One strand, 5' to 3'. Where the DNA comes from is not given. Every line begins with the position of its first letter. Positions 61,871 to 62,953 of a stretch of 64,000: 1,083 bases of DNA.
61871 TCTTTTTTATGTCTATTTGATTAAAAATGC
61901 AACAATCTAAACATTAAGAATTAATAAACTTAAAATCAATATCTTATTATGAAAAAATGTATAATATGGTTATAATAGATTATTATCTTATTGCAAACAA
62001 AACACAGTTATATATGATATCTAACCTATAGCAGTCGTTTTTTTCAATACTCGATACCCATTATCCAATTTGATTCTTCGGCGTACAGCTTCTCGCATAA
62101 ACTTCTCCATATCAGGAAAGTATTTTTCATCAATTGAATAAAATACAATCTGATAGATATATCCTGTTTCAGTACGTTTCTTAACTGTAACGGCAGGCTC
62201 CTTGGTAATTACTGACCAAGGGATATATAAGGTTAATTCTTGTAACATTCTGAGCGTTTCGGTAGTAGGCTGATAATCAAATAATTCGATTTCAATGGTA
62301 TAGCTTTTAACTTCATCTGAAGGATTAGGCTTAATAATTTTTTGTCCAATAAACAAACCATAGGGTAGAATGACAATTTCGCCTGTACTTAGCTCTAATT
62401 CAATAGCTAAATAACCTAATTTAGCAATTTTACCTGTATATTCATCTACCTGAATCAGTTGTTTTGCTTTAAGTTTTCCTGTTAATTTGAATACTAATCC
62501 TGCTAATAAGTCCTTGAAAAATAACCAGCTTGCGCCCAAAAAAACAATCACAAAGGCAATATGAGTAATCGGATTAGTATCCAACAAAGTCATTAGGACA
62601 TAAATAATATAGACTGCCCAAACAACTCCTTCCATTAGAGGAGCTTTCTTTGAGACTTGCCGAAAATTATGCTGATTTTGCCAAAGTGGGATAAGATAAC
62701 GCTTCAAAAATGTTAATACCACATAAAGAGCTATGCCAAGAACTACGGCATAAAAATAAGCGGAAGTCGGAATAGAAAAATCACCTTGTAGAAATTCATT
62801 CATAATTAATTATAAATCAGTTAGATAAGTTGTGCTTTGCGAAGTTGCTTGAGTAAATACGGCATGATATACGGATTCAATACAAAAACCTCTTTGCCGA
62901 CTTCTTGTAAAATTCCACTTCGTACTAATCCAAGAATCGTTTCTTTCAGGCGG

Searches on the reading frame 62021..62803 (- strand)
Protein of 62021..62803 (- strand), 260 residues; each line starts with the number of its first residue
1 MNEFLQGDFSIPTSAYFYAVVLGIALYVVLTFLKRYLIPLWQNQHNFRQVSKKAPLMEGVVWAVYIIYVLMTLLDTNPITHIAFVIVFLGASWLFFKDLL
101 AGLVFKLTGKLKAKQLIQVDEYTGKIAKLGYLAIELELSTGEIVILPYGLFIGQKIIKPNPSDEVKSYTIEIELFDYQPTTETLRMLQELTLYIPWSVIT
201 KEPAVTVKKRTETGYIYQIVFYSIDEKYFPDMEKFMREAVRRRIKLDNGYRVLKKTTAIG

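Call 50: find_encoding_contigs(protein=window:62021-62803:-, flank=10000, max_places=3)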
Protein window:62021-62803:- (260 aa): 5 contigs read that carry it; 1 place shown.
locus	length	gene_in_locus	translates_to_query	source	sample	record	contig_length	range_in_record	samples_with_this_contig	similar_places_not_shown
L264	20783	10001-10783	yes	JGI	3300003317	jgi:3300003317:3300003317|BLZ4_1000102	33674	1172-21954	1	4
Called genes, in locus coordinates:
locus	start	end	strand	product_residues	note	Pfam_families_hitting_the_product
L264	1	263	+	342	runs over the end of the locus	PF14280:DUF4365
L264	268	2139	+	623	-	PF13667:ThiC-associated, PF01964:ThiC_Rad_SAM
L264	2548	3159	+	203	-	PF08534:Redoxin, PF00578:AhpC-TSA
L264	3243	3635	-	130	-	-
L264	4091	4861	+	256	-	PF00685:Sulfotransfer_1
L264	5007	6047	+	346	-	PF13581:HATPase_c_2 (weak), PF02518:HATPase_c, PF14501:HATPase_c_5 (weak)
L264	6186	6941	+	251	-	PF02535:Zip (faint)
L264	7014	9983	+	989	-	-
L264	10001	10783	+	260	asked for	PF00924:MS_channel_2nd (weak)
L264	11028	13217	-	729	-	PF01138:RNase_PH, PF03725:RNase_PH_C, PF01138:RNase_PH, PF00013:KH_1, PF00575:S1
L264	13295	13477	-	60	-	-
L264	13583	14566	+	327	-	PF00291:PALP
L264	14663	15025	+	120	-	PF01627:Hpt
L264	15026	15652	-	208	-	PF00697:PRAI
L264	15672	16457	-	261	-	PF00218:IGPS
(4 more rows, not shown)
